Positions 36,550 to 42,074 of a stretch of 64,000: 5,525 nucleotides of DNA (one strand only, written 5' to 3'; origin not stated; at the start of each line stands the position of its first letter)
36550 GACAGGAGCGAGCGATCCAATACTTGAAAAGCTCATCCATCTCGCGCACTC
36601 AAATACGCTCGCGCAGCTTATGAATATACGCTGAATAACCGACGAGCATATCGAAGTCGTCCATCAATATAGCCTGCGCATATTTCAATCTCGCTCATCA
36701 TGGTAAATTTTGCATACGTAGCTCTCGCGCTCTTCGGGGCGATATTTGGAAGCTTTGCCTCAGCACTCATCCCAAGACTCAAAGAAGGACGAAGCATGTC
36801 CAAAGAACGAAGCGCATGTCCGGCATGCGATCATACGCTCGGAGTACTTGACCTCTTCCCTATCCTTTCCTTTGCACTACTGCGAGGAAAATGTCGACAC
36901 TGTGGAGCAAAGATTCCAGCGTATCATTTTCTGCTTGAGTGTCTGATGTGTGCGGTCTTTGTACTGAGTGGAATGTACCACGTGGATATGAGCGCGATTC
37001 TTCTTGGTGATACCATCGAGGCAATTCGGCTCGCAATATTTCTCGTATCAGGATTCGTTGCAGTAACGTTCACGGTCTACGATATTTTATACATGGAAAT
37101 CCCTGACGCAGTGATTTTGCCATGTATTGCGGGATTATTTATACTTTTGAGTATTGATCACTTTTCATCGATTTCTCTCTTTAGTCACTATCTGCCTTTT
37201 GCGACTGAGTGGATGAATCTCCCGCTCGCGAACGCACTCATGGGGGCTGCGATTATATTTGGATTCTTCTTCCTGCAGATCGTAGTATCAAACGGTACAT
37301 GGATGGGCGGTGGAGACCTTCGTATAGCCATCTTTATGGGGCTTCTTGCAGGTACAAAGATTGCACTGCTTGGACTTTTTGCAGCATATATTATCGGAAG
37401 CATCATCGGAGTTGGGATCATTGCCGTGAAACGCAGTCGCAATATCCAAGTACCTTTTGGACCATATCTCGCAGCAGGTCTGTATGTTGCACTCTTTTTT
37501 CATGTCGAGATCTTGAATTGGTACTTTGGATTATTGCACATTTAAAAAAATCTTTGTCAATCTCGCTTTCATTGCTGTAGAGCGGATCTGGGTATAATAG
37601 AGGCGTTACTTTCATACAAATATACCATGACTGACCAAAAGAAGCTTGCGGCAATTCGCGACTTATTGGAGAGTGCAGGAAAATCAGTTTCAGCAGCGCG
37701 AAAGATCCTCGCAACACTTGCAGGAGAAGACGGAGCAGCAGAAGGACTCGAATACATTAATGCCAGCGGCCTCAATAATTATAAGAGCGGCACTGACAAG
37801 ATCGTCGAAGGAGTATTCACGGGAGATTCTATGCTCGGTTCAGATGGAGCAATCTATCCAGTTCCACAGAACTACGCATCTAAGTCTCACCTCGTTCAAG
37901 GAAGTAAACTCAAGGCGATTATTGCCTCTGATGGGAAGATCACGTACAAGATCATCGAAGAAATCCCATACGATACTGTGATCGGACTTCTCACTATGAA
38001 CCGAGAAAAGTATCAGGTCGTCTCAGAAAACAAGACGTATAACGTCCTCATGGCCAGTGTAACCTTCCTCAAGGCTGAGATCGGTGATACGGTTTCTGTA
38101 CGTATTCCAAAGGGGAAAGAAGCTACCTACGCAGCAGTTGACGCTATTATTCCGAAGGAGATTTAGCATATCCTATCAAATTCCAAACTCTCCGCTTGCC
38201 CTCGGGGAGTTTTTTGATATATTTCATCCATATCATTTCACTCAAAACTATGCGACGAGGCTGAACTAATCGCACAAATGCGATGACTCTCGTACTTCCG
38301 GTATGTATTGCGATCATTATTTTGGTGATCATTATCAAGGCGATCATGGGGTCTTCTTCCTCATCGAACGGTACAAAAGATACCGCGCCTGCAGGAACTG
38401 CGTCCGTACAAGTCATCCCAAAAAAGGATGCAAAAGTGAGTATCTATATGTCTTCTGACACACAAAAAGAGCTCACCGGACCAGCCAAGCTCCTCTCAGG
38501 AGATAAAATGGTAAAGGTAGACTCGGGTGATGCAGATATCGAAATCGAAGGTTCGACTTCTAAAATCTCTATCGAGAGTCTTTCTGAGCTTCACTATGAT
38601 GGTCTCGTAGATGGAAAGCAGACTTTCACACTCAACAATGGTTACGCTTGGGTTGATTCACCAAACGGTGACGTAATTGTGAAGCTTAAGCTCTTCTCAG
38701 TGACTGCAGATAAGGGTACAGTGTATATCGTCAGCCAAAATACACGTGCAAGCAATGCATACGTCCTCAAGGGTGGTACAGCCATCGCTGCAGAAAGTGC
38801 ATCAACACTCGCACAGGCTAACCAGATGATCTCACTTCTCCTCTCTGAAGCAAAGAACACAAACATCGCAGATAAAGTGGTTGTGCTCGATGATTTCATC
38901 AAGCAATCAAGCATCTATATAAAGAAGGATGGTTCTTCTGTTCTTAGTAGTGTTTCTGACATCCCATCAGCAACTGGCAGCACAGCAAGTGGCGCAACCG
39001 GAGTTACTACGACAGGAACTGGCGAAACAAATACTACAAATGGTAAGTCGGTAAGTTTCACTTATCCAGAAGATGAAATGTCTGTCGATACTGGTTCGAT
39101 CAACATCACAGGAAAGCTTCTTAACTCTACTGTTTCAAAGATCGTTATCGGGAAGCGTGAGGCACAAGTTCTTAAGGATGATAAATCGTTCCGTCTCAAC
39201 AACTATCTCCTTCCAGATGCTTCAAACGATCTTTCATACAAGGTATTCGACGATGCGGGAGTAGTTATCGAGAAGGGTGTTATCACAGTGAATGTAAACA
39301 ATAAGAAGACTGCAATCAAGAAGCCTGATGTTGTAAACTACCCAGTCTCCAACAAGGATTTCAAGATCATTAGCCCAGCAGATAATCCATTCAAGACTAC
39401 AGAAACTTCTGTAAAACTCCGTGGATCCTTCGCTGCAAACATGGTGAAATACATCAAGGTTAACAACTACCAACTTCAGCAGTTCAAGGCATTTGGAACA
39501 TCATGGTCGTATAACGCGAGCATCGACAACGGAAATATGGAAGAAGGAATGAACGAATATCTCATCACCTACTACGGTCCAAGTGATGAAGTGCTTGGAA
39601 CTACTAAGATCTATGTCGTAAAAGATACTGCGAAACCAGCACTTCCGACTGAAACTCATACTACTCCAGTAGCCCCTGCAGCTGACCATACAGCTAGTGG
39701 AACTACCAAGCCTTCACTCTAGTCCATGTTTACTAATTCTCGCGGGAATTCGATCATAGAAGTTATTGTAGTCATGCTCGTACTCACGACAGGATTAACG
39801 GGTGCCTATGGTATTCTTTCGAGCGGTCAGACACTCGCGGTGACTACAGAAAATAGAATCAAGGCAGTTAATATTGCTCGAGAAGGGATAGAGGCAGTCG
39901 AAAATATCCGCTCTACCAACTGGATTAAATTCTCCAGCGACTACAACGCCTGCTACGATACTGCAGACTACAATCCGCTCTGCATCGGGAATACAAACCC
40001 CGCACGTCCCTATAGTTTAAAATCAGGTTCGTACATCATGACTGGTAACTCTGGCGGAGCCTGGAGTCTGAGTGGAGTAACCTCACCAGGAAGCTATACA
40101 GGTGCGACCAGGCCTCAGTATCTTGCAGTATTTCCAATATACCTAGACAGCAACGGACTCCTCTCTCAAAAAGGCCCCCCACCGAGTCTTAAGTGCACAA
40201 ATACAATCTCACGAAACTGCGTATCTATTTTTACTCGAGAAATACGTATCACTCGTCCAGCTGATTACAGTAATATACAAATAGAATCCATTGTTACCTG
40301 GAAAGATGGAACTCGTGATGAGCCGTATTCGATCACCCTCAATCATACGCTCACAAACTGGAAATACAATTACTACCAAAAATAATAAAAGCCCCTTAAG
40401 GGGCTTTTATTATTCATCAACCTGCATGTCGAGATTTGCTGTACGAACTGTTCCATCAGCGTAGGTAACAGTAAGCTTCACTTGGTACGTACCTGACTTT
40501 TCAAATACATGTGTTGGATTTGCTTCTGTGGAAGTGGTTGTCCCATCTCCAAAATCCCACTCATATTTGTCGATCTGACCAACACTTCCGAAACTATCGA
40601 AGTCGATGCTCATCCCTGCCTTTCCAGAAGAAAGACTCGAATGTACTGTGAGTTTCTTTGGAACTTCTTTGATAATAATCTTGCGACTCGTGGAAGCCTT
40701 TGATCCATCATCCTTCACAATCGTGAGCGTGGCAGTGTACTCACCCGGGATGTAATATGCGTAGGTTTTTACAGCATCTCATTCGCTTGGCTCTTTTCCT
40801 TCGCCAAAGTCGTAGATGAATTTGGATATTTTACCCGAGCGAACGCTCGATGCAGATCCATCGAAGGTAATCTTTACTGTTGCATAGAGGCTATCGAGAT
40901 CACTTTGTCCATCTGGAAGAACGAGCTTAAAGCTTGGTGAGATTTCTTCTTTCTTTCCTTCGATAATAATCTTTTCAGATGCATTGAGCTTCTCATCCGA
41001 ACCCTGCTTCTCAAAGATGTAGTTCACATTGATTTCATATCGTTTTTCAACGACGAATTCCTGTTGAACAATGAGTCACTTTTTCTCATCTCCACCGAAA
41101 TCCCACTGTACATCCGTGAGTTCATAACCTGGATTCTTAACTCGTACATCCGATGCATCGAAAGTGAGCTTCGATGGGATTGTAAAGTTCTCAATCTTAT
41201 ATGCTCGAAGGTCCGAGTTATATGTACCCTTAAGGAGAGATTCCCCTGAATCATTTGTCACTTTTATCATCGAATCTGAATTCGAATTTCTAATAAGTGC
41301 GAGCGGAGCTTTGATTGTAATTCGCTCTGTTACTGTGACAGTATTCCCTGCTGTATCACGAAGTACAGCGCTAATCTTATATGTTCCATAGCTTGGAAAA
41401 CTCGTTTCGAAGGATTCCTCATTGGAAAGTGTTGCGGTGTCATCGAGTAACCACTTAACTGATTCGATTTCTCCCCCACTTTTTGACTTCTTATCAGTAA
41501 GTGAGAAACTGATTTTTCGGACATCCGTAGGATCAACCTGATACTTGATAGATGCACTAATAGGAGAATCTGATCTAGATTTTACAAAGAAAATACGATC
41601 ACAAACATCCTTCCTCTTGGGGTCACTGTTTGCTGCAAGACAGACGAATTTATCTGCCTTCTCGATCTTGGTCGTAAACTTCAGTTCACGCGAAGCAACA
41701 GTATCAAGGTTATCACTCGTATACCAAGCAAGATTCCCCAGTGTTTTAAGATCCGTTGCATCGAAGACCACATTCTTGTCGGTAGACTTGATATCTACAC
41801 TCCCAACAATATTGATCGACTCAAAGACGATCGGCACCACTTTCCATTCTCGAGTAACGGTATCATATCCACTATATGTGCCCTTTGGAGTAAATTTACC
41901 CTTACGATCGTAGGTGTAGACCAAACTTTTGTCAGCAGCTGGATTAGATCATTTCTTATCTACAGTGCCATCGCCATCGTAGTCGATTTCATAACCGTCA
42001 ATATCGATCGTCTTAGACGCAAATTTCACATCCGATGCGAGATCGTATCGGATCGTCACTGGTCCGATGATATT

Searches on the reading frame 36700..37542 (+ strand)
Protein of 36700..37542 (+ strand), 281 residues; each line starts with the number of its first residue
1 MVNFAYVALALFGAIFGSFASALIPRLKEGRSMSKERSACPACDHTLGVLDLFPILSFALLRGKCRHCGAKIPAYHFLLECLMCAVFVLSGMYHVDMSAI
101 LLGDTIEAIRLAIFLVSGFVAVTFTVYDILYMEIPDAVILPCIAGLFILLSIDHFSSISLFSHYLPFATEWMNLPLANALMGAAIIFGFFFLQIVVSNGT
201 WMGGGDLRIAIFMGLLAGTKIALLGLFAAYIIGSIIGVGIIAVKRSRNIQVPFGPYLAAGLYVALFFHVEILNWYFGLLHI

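Call 17: search_protein_families(library=pfam, proteins=[window:36700-37542:+], max_evalue=0.01)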
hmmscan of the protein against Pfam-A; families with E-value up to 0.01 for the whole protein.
seq(281 aa): 2 families
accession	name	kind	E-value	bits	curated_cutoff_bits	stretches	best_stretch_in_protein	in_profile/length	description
PF06750.18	A24_N_bact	-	6.3e-24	84.3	23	1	11-90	1-80/84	Bacterial Peptidase A24 N-terminal domain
PF01478.23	Peptidase_A24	-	3.1e-08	34.4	26.5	1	119-238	5-104/104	Type IV leader peptidase family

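Call 77: search_protein_families(library=ncbifam, proteins=[window:36700-37542:+], max_evalue=0.01)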
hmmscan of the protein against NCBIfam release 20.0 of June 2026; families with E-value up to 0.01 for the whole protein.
seq(281 aa): 0 families

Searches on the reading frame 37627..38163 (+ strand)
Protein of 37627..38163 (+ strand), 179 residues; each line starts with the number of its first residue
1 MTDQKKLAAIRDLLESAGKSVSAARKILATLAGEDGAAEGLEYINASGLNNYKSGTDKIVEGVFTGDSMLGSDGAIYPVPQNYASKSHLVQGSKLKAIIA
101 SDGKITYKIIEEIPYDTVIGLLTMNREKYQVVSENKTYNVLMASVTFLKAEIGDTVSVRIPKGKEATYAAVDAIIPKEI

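Call 17: search_protein_families(library=pfam, proteins=[window:37627-38163:+], max_evalue=0.01)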
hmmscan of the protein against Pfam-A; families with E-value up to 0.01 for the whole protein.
seq(179 aa): 0 families

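Call 77: search_protein_families(library=ncbifam, proteins=[window:37627-38163:+], max_evalue=0.01)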
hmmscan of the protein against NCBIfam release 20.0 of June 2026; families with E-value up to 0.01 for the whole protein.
seq(179 aa): 1 family
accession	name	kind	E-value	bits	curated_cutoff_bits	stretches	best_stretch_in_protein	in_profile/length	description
NF007068.0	PRK09513.1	equivalog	0.0036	16.5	432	1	5-103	197-289/312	1-phosphofructokinase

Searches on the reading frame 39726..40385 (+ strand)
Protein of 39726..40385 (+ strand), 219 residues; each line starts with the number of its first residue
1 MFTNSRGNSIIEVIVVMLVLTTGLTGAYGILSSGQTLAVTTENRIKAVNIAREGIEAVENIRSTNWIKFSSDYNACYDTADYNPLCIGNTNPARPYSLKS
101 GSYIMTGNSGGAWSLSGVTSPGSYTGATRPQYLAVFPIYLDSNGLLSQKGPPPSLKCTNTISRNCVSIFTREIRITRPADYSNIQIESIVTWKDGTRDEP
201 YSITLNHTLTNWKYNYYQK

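Call 7: search_protein_families(library=pfam, proteins=[window:39726-40385:+], max_evalue=0.01)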
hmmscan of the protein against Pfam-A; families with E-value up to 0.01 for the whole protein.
window:39726-40385:+ (219 aa): 1 family
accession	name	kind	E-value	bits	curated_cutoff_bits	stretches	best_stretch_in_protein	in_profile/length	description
PF07963.17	N_methyl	-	0.00087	19.2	21.2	1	4-28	3-27/27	Prokaryotic N-terminal methylation motif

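Call 17: search_protein_families(library=pfam, proteins=[window:39726-40382:+], max_evalue=0.01)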
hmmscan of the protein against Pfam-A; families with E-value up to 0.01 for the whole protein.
seq(219 aa): 1 family
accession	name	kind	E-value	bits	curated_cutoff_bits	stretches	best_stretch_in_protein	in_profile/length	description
PF07963.17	N_methyl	-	0.00087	19.2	21.2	1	4-28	3-27/27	Prokaryotic N-terminal methylation motif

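Call 77: search_protein_families(library=ncbifam, proteins=[window:39726-40382:+], max_evalue=0.01)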
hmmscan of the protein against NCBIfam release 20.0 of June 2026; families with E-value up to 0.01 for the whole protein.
seq(219 aa): 1 family
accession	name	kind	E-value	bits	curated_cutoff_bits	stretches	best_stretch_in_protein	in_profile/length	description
TIGR02523.1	type_IV_pilV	equivalog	0.00021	21.8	52.2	1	6-67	2-60/139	type IV pilus modification protein PilV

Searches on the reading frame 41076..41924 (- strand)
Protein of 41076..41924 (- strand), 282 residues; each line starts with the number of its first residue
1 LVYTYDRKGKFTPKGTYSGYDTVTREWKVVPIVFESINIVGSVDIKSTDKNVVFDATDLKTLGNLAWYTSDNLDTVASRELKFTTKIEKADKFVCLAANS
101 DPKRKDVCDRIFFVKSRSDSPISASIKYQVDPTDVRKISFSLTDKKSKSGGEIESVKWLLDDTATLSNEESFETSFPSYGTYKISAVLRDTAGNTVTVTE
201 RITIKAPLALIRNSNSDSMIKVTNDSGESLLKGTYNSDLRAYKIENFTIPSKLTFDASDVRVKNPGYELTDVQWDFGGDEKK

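Call 7: search_protein_families(library=pfam, proteins=[window:41076-41924:-], max_evalue=0.01)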
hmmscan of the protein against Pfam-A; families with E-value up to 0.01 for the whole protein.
window:41076-41924:- (282 aa): 2 families
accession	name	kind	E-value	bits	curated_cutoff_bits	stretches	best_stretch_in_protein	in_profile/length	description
PF18911.6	PKD_4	-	2.8e-05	24.5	27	1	136-203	18-84/85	PKD domain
PF14854.11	LURAP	-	0.0028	18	25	0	152-178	48-75/118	Leucine rich adaptor protein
